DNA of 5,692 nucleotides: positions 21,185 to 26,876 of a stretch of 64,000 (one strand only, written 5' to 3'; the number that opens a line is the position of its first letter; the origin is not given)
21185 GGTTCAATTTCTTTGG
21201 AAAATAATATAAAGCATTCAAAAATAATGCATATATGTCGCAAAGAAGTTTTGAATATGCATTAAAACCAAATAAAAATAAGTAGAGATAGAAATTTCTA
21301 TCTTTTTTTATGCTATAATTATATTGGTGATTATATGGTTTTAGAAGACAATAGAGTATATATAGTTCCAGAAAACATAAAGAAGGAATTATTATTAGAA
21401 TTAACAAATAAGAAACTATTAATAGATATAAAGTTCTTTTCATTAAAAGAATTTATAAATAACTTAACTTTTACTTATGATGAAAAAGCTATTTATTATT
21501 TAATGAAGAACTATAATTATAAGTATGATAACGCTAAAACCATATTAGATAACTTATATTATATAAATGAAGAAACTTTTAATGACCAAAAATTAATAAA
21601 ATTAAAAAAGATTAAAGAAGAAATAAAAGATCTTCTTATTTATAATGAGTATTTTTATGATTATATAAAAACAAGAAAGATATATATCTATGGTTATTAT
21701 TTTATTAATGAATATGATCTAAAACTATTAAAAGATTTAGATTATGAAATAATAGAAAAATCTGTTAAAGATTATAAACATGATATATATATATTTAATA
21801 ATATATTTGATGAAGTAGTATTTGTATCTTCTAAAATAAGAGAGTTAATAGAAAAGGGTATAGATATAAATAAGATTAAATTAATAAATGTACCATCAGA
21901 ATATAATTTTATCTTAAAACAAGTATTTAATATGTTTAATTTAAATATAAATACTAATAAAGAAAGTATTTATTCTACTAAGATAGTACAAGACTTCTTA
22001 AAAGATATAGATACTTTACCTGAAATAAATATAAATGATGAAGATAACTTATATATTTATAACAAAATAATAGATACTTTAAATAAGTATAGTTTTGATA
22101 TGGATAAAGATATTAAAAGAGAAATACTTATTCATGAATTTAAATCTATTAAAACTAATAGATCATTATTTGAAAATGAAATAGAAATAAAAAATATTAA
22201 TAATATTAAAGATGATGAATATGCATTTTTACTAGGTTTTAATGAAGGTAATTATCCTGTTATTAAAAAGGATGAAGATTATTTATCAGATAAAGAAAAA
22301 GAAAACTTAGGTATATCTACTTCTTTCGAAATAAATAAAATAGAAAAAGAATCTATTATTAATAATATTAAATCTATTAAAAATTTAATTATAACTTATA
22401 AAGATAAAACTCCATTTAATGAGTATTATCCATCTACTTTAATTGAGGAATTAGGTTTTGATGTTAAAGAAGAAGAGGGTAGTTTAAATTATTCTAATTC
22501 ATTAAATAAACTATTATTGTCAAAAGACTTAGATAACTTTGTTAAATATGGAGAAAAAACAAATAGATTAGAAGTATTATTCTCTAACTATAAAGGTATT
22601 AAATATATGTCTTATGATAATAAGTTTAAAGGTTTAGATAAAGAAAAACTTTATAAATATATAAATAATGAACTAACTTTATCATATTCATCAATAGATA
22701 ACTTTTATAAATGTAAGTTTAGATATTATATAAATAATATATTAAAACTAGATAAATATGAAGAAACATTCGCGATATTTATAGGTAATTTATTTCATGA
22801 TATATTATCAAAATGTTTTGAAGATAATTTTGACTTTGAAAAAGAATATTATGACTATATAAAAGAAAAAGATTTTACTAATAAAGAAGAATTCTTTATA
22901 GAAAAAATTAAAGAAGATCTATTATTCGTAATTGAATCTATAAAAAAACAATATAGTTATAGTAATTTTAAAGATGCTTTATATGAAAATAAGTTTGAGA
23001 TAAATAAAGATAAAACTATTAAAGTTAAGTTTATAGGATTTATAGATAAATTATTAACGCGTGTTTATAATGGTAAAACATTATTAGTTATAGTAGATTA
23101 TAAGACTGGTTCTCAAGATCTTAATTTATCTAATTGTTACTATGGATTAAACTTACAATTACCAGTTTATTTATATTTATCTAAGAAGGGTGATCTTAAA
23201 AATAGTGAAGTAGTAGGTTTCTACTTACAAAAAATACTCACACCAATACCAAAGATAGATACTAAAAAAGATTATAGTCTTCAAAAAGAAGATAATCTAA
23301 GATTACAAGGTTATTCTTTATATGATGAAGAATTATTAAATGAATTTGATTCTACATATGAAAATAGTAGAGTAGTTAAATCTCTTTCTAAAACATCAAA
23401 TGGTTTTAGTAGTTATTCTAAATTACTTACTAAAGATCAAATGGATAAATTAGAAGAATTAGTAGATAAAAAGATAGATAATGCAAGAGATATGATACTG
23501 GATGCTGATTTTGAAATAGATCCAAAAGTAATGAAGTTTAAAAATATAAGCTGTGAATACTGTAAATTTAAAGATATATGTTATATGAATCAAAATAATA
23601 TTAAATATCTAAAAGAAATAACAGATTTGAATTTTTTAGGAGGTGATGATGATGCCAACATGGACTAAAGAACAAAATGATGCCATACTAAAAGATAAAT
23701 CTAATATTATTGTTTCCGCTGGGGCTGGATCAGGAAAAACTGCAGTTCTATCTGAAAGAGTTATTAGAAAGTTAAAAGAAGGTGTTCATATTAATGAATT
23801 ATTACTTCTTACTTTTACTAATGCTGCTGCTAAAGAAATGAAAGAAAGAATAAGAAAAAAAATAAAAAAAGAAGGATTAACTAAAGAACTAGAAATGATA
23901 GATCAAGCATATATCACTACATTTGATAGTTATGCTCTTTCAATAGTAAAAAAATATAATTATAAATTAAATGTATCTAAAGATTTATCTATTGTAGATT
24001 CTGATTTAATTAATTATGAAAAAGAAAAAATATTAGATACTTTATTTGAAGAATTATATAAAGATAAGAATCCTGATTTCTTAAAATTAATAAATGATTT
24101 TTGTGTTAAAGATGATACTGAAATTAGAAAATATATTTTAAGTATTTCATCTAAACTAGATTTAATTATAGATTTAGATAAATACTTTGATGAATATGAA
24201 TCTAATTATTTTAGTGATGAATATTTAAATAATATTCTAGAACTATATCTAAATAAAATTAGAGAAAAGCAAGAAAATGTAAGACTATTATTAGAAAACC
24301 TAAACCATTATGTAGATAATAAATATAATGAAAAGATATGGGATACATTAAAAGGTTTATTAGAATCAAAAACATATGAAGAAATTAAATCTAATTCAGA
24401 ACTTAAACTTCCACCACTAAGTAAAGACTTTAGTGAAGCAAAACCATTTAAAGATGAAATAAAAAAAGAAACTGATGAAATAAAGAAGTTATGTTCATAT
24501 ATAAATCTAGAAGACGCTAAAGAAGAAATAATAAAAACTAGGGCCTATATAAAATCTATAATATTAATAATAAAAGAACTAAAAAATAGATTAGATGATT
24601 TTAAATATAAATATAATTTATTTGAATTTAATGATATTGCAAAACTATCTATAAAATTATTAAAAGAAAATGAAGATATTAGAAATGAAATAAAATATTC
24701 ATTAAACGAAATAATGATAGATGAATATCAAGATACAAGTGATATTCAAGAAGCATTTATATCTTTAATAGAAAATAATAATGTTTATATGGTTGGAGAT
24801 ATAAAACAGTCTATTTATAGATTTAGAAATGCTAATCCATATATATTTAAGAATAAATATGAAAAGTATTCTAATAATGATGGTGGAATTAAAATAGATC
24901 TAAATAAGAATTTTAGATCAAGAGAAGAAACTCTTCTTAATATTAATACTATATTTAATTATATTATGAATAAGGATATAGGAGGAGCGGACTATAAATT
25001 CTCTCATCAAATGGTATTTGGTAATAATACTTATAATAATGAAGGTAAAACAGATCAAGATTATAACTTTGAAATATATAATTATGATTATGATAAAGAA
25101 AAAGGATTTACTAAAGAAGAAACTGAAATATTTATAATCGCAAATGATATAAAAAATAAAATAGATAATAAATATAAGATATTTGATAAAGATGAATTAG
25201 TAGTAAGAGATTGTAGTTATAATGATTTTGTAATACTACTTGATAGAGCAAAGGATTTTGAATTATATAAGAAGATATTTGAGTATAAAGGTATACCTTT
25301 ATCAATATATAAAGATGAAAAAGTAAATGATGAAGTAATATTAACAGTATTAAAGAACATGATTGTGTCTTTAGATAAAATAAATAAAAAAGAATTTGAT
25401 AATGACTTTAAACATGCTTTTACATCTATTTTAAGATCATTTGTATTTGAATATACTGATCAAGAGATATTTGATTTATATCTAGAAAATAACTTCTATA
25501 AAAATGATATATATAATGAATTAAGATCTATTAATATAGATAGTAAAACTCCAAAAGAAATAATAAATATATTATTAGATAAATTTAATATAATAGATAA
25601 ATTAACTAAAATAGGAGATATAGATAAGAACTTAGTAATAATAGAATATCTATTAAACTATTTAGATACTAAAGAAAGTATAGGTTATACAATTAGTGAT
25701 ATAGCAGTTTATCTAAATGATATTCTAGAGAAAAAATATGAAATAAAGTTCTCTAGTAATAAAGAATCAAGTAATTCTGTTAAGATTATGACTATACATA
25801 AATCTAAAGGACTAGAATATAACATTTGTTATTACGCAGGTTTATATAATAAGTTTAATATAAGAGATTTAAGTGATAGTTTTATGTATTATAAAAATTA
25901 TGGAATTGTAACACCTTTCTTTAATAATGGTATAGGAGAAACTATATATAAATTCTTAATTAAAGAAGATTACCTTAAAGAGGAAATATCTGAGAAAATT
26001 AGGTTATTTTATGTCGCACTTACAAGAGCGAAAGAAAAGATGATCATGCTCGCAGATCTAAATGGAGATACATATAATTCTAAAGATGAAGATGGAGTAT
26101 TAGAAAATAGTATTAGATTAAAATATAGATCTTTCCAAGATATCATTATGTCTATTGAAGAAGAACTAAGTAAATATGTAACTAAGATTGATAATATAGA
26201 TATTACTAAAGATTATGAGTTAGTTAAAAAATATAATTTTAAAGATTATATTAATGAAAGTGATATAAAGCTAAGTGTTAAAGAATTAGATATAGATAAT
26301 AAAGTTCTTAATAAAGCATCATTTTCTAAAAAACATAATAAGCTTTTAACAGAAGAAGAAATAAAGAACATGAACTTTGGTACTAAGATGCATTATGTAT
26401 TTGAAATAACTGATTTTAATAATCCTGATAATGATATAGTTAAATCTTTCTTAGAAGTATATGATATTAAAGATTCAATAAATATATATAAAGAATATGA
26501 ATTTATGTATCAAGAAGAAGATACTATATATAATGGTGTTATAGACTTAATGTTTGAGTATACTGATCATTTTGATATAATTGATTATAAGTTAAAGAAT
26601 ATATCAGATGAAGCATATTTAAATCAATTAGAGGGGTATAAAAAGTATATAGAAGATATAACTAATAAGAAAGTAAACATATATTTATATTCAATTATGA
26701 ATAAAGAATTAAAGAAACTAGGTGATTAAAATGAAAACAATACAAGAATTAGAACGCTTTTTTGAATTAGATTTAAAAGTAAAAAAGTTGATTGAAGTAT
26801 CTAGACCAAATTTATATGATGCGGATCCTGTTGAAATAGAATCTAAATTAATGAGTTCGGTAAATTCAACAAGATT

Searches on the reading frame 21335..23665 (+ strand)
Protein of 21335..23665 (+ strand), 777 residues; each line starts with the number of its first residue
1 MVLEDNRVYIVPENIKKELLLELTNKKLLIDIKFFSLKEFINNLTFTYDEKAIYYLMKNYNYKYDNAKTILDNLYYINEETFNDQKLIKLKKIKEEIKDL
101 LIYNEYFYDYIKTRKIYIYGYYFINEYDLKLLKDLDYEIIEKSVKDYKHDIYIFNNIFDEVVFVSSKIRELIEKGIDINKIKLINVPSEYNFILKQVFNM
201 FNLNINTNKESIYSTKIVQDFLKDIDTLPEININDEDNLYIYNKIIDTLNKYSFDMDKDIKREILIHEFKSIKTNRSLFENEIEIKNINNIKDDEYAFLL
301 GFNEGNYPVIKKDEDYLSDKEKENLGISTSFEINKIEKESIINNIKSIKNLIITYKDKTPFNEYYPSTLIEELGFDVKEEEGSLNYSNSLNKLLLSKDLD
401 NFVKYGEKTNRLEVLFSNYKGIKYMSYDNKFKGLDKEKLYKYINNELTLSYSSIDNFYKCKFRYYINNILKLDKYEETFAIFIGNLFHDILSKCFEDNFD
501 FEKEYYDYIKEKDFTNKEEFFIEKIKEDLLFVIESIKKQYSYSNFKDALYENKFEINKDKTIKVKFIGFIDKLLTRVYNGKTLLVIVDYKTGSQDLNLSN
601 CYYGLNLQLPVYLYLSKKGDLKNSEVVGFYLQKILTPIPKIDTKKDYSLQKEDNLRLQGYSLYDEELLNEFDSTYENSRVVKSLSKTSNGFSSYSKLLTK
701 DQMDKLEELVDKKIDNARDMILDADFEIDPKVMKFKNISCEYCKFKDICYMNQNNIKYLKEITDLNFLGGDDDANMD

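Call 34: search_protein_families(library=pfam, proteins=[window:21335-23665:+], max_evalue=0.001)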
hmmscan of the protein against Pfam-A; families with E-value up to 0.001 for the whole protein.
window:21335-23665:+ (777 aa): 1 family
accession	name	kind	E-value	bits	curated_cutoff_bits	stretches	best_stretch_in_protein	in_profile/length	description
PF12705.13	PDDEXK_1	-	1.1e-25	91.5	22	1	448-749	1-246/247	PD-(D/E)XK nuclease superfamily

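Call 47: search_protein_families(library=padloc, proteins=[window:21335-23665:+], max_evalue=0.00001)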
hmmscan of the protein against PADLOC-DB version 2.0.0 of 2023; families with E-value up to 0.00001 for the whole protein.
window:21335-23665:+ (777 aa): 0 families

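Call 66: search_protein_families(library=ncbifam, proteins=[window:21335-23665:+], max_evalue=0.00001)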
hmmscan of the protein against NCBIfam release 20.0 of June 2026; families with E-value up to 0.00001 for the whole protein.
window:21335-23665:+ (777 aa): 1 family
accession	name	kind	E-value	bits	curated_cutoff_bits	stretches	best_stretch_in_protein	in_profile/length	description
TIGR02773.1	addB_Gpos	equivalog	1.6e-29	102.2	903.7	1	423-753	758-1130/1159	helicase-exonuclease AddAB subunit AddB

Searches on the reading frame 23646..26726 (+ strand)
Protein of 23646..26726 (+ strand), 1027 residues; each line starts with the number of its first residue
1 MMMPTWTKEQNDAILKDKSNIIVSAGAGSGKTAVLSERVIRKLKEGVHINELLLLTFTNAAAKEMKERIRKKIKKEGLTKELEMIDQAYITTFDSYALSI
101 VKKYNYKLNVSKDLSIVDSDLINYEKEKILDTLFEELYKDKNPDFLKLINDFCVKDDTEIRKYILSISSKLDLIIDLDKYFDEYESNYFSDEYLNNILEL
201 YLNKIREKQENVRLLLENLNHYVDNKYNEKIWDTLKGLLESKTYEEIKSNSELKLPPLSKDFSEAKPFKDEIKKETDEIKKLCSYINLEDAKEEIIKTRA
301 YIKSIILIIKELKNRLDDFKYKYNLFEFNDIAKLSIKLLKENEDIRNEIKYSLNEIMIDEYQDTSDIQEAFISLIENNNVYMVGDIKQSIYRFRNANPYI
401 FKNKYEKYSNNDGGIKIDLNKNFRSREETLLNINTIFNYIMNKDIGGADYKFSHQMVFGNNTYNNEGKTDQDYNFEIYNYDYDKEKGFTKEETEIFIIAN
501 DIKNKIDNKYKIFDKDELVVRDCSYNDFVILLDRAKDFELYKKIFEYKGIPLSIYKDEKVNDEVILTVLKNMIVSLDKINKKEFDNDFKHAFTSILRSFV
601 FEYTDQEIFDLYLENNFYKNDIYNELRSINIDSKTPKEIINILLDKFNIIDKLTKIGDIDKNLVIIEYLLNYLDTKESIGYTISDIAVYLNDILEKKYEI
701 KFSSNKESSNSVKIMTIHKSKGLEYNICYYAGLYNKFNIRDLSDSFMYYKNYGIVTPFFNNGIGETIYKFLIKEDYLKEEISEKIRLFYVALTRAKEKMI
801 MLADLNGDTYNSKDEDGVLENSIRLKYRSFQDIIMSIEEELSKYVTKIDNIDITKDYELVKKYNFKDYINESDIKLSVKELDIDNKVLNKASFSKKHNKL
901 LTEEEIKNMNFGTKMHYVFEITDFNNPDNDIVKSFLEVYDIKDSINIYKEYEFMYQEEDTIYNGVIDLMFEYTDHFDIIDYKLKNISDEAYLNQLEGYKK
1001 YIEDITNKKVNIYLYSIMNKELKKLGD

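Call 34: search_protein_families(library=pfam, proteins=[window:23646-26726:+], max_evalue=0.001)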
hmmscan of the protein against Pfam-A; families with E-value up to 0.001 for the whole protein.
window:23646-26726:+ (1027 aa): 6 families
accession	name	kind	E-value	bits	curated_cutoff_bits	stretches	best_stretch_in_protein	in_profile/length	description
PF00580.27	UvrD-helicase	-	9.2e-54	183.4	23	1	6-408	1-270/271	UvrD/REP helicase N-terminal domain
PF13245.12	AAA_19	-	7.8e-17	62.2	25.1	1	13-394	4-134/134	AAA domain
PF13361.12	UvrD_C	-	2.6e-16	60.4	25.6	1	417-801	1-345/350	UvrD-like helicase C-terminal domain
PF13538.12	UvrD_C_2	-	2.3e-07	31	27.4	0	771-801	20-51/52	UvrD-like helicase C-terminal domain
PF01443.25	Viral_helicase1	-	3.1e-05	24.3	21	0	774-801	199-226/228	Viral superfamily 1 RNA helicase core domain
PF00270.35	DEAD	-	0.0005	20.3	26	0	13-79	10-75/167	DEAD/DEAH box helicase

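Call 47: search_protein_families(library=padloc, proteins=[window:23646-26726:+], max_evalue=0.00001)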
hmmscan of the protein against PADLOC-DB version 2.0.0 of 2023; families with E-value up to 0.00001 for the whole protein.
window:23646-26726:+ (1027 aa): 35 families (the best 25 are shown)
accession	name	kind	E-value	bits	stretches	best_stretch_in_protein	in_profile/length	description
PDLC00117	GajB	-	5.8e-38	128.8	2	322-428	188-293/604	UrvD helicase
PDLC03802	RTasHel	-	1.1e-36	125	2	5-160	5-118/675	DRT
PDLC00114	GajB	-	3.9e-34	116.2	2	5-187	7-182/635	UrvD helicase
PDLC00132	GajB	-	4.4e-30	102.9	2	7-207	5-184/625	UrvD helicase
PDLC00103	GajB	-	4.8e-30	103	2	308-735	168-544/612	UrvD helicase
PDLC00130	GajB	-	9.4e-30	101.4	2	324-458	177-311/589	UrvD helicase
PDLC00104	GajB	-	2.7e-27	93.7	2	8-120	5-111/574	UrvD helicase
PDLC00138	GajB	-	3.2e-27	93.5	2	277-430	150-297/581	UrvD helicase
PDLC00123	GajB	-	5.9e-27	92.5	3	5-131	4-122/540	UrvD helicase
PDLC00129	GajB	-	6.4e-26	89.1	2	322-456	194-325/594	UrvD helicase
PDLC00122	GajB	-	3.7e-25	86.8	2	8-166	6-161/502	UrvD helicase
PDLC00121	GajB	-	1e-24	85.1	2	287-445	138-291/565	UrvD helicase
PDLC00127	GajB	-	8.5e-24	82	2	7-199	10-182/594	UrvD helicase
PDLC00112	GajB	-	1.3e-21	74.9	2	6-96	7-90/581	UrvD helicase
PDLC00116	GajB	-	5.7e-20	69.5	2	326-445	133-250/557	UrvD helicase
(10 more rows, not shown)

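Call 66: search_protein_families(library=ncbifam, proteins=[window:23646-26726:+], max_evalue=0.00001)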
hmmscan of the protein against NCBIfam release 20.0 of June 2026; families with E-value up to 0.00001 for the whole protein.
window:23646-26726:+ (1027 aa): 13 families
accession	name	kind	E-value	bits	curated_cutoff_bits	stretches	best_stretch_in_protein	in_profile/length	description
TIGR02785.1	addA_Gpos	equivalog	1.7e-128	430.3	707.65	2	5-665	1-706/1234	helicase-exonuclease AddAB subunit AddA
TIGR00609.1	recB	equivalog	7.4e-50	170.1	696.05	1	21-900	12-909/1175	exodeoxyribonuclease V subunit beta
TIGR02784.1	addA_alphas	equivalog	2.6e-44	151.9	860.75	2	245-805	276-871/1138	double-strand break repair helicase AddA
NF010485.0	PRK13909.1-2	equivalog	3.2e-40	138.2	650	3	88-442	98-429/909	RecB-like helicase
TIGR01073.1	pcrA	equivalog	3.9e-37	128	911.2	2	6-120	5-112/725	DNA helicase PcrA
TIGR01074.1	rep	equivalog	9.9e-37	126.5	951.45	2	9-145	5-131/668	DNA helicase Rep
NF008743.0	PRK11773.1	equivalog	1.2e-34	119.7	965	2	7-120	11-117/720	DNA helicase II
TIGR01075.1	uvrD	equivalog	3.7e-34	118.1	1144.45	2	7-120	6-112/715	DNA helicase II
NF008172.0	PRK10919.1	equivalog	6.7e-26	90.7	1168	2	12-141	9-128/673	DNA helicase Rep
NF008276.0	PRK11054.1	equivalog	2.1e-25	89.3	543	1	8-110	199-292/684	DNA helicase IV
NF008128.0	PRK10876.1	equivalog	9.6e-19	66.6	1697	1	290-440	311-464/1181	exodeoxyribonuclease V subunit beta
NF010487.0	PRK13909.1-4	equivalog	3.1e-14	52.2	759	1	23-1009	9-905/924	RecB-like helicase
NF010484.0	PRK13909.1-1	equivalog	1e-08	33.5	1074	1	21-439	8-437/945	RecB-like helicase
